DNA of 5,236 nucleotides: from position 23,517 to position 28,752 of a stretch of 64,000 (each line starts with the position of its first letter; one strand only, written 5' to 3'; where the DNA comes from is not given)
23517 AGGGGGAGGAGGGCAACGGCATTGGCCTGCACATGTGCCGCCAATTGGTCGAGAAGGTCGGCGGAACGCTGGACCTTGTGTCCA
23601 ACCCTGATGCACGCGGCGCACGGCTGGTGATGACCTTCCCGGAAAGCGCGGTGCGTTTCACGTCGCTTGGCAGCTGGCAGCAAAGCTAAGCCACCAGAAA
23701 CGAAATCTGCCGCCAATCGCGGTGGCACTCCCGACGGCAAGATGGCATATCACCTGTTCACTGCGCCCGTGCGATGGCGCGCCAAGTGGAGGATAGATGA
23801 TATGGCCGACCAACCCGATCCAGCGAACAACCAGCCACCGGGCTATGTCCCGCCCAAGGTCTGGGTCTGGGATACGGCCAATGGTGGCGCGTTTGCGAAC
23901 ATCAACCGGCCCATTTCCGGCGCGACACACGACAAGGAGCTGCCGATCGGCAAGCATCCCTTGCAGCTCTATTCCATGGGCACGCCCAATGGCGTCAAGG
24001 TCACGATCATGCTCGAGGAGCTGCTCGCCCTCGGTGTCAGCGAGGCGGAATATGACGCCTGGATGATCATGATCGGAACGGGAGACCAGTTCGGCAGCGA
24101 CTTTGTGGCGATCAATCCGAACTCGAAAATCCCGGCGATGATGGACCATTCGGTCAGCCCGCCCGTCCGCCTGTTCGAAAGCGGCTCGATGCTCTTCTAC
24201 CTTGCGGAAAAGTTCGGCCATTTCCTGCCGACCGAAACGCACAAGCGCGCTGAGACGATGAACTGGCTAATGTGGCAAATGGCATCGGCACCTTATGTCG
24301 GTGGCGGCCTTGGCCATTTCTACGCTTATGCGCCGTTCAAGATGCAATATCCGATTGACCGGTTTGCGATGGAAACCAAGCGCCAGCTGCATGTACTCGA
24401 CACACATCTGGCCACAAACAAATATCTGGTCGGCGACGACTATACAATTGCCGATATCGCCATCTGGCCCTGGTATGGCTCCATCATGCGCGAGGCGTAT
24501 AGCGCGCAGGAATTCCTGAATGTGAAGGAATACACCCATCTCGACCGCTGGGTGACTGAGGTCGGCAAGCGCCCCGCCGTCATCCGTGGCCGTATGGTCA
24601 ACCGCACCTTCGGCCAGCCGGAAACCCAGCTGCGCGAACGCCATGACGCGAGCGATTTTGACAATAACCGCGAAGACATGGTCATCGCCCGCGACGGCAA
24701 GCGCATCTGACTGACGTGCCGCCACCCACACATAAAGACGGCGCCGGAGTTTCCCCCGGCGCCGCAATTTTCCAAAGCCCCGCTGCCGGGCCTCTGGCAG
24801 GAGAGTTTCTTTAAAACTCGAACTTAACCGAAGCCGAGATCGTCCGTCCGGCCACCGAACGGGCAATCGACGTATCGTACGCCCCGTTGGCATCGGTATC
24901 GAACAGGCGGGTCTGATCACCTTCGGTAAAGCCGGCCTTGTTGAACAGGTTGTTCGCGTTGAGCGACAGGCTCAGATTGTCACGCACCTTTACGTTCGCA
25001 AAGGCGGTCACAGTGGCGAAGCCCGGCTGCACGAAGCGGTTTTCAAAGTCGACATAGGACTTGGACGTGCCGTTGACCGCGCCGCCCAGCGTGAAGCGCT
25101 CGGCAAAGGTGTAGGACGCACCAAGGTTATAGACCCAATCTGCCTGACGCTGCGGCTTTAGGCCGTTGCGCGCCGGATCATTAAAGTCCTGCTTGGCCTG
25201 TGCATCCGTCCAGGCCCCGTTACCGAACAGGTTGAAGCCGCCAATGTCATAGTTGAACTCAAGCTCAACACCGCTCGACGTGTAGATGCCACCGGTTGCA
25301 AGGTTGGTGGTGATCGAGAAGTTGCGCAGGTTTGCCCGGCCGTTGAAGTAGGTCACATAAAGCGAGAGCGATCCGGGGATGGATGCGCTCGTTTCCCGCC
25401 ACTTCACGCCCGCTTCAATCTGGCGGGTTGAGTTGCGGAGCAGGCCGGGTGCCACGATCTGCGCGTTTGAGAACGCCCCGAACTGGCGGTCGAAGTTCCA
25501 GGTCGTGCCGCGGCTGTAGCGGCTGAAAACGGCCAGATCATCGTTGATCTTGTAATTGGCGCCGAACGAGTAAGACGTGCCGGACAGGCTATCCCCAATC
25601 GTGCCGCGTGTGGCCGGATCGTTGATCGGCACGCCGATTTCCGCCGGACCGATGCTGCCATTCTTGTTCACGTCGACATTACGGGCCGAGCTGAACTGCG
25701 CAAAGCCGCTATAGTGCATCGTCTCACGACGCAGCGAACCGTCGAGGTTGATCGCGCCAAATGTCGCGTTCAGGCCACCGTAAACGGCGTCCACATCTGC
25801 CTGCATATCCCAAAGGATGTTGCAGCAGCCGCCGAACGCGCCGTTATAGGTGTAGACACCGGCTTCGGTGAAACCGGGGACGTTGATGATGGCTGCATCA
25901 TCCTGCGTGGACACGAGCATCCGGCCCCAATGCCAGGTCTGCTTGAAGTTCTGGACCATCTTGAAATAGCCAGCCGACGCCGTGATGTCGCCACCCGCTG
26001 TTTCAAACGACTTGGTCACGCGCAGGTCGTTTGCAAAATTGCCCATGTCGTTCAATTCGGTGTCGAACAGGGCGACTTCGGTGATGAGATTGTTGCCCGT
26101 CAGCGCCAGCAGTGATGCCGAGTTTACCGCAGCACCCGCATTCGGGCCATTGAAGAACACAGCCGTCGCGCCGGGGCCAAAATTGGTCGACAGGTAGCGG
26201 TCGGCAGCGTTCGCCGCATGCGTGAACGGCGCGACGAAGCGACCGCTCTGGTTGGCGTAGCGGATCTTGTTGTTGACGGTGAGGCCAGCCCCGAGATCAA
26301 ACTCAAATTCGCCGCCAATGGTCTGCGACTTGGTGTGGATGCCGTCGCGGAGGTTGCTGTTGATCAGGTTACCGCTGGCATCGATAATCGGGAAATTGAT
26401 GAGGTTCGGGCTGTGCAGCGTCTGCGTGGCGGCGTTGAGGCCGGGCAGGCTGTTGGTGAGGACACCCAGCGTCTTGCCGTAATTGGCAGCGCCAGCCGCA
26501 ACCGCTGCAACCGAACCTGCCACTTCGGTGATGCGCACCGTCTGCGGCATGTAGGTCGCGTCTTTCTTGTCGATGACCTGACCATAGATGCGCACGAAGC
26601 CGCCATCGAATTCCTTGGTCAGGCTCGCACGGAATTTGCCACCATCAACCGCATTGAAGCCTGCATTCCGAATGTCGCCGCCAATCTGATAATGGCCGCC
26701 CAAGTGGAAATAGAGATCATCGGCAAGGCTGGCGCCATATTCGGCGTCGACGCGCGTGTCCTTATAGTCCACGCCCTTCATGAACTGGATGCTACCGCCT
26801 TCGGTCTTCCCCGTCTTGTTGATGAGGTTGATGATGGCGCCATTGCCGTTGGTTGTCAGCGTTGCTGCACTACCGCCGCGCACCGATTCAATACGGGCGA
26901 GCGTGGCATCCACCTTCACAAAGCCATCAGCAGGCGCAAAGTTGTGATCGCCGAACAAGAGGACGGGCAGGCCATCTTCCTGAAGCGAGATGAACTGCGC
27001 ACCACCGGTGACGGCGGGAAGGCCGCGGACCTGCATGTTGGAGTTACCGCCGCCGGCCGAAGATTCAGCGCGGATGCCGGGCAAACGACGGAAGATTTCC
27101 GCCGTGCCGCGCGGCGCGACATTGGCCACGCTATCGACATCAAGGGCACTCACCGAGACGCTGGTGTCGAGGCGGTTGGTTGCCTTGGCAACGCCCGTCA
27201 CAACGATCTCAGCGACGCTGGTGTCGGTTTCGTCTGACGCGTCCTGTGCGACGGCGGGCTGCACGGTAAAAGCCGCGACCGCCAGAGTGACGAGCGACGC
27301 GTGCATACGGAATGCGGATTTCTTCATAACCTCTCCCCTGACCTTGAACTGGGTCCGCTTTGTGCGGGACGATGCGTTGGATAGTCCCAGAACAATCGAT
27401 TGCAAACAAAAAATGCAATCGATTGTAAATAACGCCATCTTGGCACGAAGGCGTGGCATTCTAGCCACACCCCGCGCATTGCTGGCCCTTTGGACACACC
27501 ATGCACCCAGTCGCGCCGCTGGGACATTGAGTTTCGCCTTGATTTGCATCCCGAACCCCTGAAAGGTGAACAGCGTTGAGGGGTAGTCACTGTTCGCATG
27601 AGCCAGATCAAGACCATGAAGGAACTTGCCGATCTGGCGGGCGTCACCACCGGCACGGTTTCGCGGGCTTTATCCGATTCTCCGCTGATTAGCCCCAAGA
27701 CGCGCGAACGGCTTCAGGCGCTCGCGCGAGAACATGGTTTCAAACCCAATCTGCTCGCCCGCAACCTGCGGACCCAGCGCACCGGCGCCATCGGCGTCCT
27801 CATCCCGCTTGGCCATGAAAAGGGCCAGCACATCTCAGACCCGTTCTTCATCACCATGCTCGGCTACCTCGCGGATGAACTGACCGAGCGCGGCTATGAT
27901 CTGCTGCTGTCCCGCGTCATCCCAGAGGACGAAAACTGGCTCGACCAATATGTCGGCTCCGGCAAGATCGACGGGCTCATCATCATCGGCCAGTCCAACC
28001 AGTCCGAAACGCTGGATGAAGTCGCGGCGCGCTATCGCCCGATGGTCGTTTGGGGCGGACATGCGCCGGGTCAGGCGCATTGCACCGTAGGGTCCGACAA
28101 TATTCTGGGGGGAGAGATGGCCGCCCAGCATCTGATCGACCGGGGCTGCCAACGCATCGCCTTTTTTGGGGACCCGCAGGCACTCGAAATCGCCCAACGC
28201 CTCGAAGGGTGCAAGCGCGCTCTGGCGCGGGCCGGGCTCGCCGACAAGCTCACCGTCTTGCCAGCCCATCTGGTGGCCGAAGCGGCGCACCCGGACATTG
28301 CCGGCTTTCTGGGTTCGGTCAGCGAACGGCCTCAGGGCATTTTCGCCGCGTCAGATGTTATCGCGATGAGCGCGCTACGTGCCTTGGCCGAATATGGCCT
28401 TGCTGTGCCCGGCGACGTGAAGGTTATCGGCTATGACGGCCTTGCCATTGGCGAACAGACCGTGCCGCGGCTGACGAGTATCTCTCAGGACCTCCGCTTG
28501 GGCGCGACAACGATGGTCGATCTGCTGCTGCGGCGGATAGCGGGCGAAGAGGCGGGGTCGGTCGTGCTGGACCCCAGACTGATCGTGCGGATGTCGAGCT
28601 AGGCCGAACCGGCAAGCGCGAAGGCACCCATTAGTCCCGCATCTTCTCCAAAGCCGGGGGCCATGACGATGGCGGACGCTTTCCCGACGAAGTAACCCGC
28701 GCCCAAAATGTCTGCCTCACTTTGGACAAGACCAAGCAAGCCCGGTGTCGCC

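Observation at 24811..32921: TonB-GH68-fructokinase locus with adjoining Leloir genes: candidate new fructoside utilisation system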

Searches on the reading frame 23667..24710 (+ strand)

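Call 3: search_protein_families(library=pfam, proteins=[window:23667-24710:+])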
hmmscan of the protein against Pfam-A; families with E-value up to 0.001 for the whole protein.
window:23667-24710:+ (347 aa): 5 families
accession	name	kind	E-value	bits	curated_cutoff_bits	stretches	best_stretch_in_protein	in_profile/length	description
PF00043.30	GST_C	-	9.5e-09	35.8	20.7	1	236-303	30-93/93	Glutathione S-transferase, C-terminal domain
PF13410.11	GST_C_2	-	8.3e-07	29.5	24.9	1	230-296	4-67/69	Glutathione S-transferase, C-terminal domain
PF21972.1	Arc1p_N_like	-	4e-06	27.5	27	1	236-298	16-76/81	Nuclear-export cofactor Arc1p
PF14497.11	GST_C_3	-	0.00023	21.8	21.6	1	237-305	31-97/104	Glutathione S-transferase, C-terminal domain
PF02798.26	GST_N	-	0.00024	21.8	20.9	1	98-181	2-76/76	Glutathione S-transferase, N-terminal domain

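Call 4: search_protein_families(library=ncbifam, proteins=[window:23667-24710:+])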
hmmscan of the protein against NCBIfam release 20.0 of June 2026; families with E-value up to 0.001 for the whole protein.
window:23667-24710:+ (347 aa): 5 families
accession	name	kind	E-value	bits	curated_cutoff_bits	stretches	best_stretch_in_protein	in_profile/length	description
NF008731.0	PRK11752.1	equivalog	1.5e-148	493.7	325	1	59-337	5-284/287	glutathione-dependent disulfide-bond oxidoreductase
NF010579.0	PRK13972.1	equivalog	6.4e-44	150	332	1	100-305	3-199/215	GSH-dependent disulfide bond oxidoreductase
NF007831.0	PRK10542.1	equivalog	1.7e-11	44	198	1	142-306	39-192/201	glutathione transferase GstA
TIGR01262.1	maiA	equivalog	1.3e-07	31.4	171.05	1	121-197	17-93/211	maleylacetoacetate isomerase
NF050814.1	FtsZBindFzlA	equivalog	7.4e-05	22.6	300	0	144-203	42-103/228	FtsZ-binding protein FzlA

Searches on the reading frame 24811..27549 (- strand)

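Call 3: search_protein_families(library=pfam, proteins=[window:24811-27549:-])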
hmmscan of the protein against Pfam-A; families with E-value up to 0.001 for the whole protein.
window:24811-27549:- (912 aa): 2 families
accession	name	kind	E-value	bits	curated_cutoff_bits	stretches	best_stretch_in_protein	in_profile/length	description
PF00593.30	TonB_dep_Rec_b-barrel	-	8e-23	82.4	27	1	394-868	48-436/436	TonB dependent receptor-like, beta-barrel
PF07715.20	Plug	-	5.4e-09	36.9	23.9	1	127-235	3-103/107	TonB-dependent Receptor Plug Domain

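Call 4: search_protein_families(library=ncbifam, proteins=[window:24811-27549:-])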
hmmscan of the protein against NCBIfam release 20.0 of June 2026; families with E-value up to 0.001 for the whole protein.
window:24811-27549:- (912 aa): 3 families
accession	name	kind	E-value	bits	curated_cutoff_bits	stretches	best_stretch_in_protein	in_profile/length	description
TIGR01783.1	TonB-siderophor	subfamily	1.4e-23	83.4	223.5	2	658-912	408-649/649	TonB-dependent siderophore receptor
TIGR01786.1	TonB-hemlactrns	subfamily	2.5e-08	32.7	323.75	1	616-912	423-719/719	TonB-dependent hemoglobin/transferrin/lactoferrin family receptor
TIGR01785.1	TonB-hemin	subfamily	2.8e-08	32.7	316.85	1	746-912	527-677/677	TonB-dependent heme/hemoglobin receptor family protein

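Call 61: search_protein_families(library=ncbifam, proteins=[window:24811-27327:-], max_evalue=0.00001)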
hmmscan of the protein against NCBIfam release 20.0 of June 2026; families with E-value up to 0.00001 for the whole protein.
window:24811-27327:- (838 aa): 3 families
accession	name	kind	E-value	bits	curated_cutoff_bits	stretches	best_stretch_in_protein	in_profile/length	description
TIGR01783.1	TonB-siderophor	subfamily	8.3e-24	84.2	223.5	1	584-838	408-649/649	TonB-dependent siderophore receptor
TIGR01786.1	TonB-hemlactrns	subfamily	1.7e-08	33.3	323.75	1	542-838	423-719/719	TonB-dependent hemoglobin/transferrin/lactoferrin family receptor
TIGR01785.1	TonB-hemin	subfamily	2e-08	33.2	316.85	1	672-838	527-677/677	TonB-dependent heme/hemoglobin receptor family protein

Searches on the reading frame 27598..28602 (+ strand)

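Call 3: search_protein_families(library=pfam, proteins=[window:27598-28602:+])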
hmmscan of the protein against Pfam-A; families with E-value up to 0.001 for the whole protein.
window:27598-28602:+ (334 aa): 4 families
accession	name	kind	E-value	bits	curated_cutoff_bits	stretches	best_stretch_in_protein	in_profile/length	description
PF13377.12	Peripla_BP_3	-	8.9e-32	110.9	26.5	1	176-334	1-167/167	Periplasmic binding protein-like domain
PF00356.27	LacI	-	6.5e-14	51.9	27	1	6-51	1-46/46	Bacterial regulatory proteins, lacI family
PF00532.27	Peripla_BP_1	-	2.7e-13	50.5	22.2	1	80-323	12-271/281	Periplasmic binding proteins and sugar binding domain of LacI family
PF13407.12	Peripla_BP_4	-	2.8e-10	40.6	35.1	1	82-289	11-226/258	Periplasmic binding protein domain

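Call 4: search_protein_families(library=ncbifam, proteins=[window:27598-28602:+])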
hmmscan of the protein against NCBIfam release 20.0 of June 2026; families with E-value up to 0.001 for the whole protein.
window:27598-28602:+ (334 aa): 18 families
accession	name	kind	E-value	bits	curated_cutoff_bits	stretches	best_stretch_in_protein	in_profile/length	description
NF008269.0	PRK11041.1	equivalog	1.2e-44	152.7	436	1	4-333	9-336/342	DNA-binding transcriptional regulator CytR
NF047341.1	lactose_RbsR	equivalog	1.2e-43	149.7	382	1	6-333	4-327/331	ribose utilization transcriptional repressor RbsR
NF007743.0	PRK10423.1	equivalog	9.1e-43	146.6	531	1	5-333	2-329/330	ribose operon transcriptional repressor RbsR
NF052440.1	TransRegGNTRPSEAE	equivalog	3.2e-40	138.2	400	1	5-325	6-322/333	HTH-type transcriptional regulator GntR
NF007979.0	PRK10703.1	equivalog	1.5e-37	129.5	501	1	5-333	2-330/341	HTH-type transcriptional repressor PurR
NF051853.1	TransRegUriRCory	equivalog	9.5e-33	113.7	550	1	6-318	2-306/327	transcriptional regulator UriR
NF007075.0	PRK09526.1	subfamily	5.2e-31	107.8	340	1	4-333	5-330/358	LacI family DNA-binding transcriptional regulator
NF007706.0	PRK10401.1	equivalog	5.3e-30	104.9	555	1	6-331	3-326/346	HTH-type transcriptional regulator GalS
TIGR01481.1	ccpA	equivalog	7e-29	101.3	442.35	1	6-315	4-308/330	catabolite control protein A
NF008002.0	PRK10727.1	equivalog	5.7e-26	91.4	557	1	5-313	2-306/341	HTH-type transcriptional regulator GalR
NF047913.1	TransRegIdnR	equivalog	9.5e-26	90.9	500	1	6-320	7-315/331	DNA-binding transcriptional regulator IdnR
TIGR02417.1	fruct_sucro_rep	subfamily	6.7e-25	88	389.55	1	6-318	1-311/327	D-fructose-responsive transcription factor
NF007449.0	PRK10014.1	subfamily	7.9e-25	87.6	310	1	5-331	7-341/342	Mal regulon transcriptional regulator MalI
NF011563.0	PRK14987.1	equivalog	2.1e-18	66.6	433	1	7-325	8-320/331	gluconate operon transcriptional repressor GntR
NF008452.0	PRK11303.1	equivalog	5.5e-18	65.2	385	1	6-318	2-312/332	catabolite repressor/activator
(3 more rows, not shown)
